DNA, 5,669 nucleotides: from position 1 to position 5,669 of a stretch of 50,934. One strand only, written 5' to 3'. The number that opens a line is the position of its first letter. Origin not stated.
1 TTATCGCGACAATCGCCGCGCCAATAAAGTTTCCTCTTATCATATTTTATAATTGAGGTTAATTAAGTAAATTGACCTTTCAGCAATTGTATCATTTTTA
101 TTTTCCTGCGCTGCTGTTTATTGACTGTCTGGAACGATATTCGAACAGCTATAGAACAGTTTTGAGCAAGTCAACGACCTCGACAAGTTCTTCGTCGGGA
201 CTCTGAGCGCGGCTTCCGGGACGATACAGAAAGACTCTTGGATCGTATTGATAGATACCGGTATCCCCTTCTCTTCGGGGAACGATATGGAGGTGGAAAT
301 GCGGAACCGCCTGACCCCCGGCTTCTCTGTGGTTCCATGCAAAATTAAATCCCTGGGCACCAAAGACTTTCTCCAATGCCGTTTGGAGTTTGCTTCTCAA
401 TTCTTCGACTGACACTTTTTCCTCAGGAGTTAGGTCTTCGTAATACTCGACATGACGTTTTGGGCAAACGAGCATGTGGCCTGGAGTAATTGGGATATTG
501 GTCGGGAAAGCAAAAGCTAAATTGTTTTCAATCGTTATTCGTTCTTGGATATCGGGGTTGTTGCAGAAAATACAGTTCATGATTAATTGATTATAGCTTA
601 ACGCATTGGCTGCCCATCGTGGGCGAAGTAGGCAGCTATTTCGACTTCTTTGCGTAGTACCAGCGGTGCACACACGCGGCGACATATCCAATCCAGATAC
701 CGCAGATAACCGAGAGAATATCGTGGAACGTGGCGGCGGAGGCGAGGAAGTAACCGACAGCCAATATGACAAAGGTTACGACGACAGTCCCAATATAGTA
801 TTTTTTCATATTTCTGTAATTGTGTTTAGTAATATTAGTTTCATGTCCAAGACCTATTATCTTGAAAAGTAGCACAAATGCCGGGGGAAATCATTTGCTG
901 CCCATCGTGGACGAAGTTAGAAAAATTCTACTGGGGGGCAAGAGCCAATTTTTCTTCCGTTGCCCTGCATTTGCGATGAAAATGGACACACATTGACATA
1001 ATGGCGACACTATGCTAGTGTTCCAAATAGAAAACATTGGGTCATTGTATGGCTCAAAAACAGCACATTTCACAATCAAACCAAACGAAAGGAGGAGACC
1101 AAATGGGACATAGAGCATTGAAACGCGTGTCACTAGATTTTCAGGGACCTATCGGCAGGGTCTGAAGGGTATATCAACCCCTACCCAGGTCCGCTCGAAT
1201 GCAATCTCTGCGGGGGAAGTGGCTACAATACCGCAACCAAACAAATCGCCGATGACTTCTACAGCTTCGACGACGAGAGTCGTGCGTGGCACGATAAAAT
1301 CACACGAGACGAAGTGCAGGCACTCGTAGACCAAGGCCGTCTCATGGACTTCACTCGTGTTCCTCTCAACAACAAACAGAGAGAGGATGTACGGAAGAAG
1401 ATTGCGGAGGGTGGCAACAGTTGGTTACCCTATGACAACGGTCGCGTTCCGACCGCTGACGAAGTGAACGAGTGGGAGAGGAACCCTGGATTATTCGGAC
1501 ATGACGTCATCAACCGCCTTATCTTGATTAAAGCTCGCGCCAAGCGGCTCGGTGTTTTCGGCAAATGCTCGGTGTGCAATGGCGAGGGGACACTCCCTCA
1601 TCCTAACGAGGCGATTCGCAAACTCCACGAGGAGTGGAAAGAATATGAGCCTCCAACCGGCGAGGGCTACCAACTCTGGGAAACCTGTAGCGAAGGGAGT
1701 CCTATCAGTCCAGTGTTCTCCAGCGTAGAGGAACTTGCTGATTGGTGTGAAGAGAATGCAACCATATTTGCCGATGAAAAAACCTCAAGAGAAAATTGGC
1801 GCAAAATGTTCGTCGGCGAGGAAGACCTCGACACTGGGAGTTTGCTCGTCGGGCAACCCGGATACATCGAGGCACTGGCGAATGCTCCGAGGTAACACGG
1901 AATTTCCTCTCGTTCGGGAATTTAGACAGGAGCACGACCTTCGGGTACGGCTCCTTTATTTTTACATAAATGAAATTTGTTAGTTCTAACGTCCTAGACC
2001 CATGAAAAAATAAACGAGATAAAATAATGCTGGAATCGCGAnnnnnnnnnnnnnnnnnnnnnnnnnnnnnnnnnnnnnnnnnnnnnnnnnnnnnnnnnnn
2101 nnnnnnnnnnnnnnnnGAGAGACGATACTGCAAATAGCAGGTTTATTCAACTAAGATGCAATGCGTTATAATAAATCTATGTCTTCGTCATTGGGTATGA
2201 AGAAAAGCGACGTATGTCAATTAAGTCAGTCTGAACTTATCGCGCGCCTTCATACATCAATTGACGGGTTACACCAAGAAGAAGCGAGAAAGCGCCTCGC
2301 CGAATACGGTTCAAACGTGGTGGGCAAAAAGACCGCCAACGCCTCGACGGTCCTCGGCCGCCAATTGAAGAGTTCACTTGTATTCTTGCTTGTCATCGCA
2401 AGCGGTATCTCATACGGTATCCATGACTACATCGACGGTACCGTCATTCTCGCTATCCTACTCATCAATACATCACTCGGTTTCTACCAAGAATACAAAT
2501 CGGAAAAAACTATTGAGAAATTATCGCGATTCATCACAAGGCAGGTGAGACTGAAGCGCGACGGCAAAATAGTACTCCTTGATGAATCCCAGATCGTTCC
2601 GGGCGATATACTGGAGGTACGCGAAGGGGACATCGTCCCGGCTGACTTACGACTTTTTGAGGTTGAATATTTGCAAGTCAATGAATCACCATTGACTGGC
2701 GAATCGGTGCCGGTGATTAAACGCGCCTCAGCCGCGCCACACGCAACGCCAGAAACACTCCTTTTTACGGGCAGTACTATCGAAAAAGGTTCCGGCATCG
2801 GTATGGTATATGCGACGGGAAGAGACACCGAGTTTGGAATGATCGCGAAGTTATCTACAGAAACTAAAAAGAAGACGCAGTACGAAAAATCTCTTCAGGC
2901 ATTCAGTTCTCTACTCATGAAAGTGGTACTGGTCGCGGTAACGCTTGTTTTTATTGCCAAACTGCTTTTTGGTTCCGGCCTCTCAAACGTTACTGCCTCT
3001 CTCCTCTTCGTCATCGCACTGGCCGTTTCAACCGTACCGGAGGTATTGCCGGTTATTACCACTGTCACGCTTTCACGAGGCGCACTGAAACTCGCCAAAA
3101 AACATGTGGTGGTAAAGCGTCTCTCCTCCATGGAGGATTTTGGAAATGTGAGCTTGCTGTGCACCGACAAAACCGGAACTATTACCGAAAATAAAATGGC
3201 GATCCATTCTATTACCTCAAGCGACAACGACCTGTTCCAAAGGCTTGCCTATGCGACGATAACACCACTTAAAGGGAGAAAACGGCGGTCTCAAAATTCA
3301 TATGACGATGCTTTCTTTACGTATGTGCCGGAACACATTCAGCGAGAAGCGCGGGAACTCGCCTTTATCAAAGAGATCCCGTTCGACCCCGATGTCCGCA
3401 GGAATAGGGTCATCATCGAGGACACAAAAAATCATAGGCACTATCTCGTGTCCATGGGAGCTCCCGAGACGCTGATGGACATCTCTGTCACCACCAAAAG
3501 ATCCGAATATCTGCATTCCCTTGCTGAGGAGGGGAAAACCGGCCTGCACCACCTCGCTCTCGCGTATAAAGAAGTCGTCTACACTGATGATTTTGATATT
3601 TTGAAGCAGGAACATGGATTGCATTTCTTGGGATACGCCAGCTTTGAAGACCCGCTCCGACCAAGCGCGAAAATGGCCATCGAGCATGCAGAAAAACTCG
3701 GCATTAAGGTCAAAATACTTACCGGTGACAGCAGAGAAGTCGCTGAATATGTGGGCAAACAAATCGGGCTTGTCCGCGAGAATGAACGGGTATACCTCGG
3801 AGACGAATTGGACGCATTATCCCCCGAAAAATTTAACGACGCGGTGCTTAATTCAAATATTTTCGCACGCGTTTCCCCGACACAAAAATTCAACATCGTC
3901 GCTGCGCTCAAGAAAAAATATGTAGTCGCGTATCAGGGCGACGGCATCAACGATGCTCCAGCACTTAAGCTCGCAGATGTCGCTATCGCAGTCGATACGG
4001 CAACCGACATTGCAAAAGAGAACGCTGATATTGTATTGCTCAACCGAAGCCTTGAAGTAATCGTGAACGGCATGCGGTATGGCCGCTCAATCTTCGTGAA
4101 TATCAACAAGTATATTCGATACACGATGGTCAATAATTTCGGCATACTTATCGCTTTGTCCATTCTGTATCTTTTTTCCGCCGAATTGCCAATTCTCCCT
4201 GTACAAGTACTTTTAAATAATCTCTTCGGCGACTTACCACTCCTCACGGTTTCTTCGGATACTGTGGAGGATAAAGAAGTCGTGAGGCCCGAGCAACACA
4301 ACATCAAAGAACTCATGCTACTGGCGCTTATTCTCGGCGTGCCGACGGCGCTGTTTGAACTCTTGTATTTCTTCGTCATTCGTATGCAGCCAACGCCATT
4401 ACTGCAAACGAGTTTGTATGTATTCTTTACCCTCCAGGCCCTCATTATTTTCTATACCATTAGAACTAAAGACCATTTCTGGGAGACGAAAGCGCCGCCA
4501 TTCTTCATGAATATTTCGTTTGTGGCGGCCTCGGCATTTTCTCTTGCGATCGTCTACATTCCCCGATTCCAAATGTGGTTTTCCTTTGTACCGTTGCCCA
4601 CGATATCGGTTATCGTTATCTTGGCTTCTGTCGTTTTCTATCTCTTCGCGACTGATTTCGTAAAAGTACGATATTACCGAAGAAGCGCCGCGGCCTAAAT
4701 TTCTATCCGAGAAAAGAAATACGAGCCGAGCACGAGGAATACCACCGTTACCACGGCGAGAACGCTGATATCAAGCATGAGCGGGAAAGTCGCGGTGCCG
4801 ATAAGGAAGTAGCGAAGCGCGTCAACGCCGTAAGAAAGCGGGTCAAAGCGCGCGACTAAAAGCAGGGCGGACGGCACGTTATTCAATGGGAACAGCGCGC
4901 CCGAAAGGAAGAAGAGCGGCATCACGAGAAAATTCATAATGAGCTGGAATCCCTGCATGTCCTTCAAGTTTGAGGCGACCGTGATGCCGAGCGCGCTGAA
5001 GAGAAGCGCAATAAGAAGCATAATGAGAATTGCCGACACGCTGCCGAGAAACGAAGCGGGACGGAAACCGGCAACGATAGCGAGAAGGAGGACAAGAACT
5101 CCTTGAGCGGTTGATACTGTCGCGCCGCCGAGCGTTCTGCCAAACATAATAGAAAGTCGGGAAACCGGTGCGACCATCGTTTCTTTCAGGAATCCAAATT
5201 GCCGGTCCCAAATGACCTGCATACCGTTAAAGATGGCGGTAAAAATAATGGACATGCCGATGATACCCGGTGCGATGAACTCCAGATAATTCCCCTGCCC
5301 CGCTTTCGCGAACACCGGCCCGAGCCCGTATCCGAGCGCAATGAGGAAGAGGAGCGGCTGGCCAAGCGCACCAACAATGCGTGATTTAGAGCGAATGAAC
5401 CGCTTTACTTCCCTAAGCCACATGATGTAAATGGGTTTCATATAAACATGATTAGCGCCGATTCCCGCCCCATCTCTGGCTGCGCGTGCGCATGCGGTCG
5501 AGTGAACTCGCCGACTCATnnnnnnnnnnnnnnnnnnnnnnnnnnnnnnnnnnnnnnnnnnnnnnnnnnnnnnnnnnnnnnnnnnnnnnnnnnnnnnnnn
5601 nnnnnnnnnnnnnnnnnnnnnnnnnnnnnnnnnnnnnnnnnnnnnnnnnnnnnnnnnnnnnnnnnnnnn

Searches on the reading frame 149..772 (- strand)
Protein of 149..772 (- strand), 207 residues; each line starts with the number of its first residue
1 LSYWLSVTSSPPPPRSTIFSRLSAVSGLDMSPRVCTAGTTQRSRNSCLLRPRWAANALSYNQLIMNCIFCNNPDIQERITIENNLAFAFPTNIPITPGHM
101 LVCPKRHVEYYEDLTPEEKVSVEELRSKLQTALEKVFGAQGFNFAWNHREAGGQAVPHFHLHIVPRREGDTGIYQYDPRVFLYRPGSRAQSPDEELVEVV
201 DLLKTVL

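Call 11: search_protein_families(library=pfam, proteins=[window:149-772:-], max_evalue=0.001)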
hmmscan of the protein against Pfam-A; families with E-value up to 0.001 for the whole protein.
window:149-772:- (207 aa): 3 families
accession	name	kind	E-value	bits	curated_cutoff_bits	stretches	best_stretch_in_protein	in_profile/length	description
PF01230.28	HIT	-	3.9e-22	79.2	21.5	1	74-168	3-97/98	HIT domain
PF11969.13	DcpS_C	-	8.7e-11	42.7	24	1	66-164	1-100/114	Scavenger mRNA decapping enzyme C-term binding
PF04677.20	CwfJ_C_1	-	0.0002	21.7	21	1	61-165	8-108/122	Protein similar to CwfJ C-terminus 1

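Call 14: find_encoding_contigs(protein=window:149-772:-, flank=10000, max_places=4)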
Protein window:149-772:- (207 aa): no gene with exactly this product is on record in the collection.

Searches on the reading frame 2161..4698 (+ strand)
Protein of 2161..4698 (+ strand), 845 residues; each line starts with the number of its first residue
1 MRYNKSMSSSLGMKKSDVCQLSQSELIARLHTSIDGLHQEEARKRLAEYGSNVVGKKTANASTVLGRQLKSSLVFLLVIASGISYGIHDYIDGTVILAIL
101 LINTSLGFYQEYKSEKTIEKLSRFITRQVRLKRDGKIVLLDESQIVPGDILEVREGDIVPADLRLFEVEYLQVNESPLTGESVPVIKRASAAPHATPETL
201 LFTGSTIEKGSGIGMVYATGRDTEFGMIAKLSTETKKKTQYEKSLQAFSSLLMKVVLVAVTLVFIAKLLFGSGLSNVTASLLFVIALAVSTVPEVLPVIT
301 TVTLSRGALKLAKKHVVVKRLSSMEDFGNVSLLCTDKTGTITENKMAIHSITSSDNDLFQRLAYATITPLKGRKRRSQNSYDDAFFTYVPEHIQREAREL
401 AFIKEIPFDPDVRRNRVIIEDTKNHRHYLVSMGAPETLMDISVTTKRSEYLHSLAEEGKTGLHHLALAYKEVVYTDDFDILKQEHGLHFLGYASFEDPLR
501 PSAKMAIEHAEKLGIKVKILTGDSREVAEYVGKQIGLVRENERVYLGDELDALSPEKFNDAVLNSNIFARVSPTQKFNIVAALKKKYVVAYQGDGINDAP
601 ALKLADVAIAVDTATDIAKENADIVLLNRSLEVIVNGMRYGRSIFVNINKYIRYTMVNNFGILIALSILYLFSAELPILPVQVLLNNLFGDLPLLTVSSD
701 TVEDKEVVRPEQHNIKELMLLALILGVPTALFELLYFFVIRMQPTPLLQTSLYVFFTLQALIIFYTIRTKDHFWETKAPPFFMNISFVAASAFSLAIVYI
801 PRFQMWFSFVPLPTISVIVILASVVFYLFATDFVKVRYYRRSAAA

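Call 5: search_protein_families(library=pfam, proteins=[window:2161-4698:+], max_evalue=0.001)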
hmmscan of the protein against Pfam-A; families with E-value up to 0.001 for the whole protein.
window:2161-4698:+ (845 aa): 5 families
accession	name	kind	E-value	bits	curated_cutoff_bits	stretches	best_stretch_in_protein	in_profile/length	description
PF00122.25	E1-E2_ATPase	-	1.2e-43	149.1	28.1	1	126-314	4-181/181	E1-E2 ATPase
PF00702.32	Hydrolase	-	1.3e-13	52.3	26.4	1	332-606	3-191/191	haloacid dehalogenase-like hydrolase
PF00690.31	Cation_ATPase_N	-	4.4e-13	49.1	20.4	1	20-84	3-69/69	Cation transporter/ATPase, N-terminus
PF00689.26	Cation_ATPase_C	-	6.7e-12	46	27.3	1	676-836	2-174/175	Cation transporting ATPase, C-terminus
PF08282.18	Hydrolase_3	-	2.7e-05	24.5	20.9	0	592-628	209-245/255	haloacid dehalogenase-like hydrolase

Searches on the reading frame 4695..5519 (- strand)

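Call 11: search_protein_families(library=pfam, proteins=[window:4695-5519:-], max_evalue=0.001)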
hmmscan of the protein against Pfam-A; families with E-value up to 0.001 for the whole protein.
window:4695-5519:- (274 aa): 2 families
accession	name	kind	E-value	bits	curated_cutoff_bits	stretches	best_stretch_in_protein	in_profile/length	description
PF01061.29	ABC2_membrane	-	6.7e-34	117.7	26.9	1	30-237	3-208/211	ABC-2 type transporter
PF12698.13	ABC2_membrane_3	-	1.4e-18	67.6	31.6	1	74-266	156-346/347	ABC-2 family transporter protein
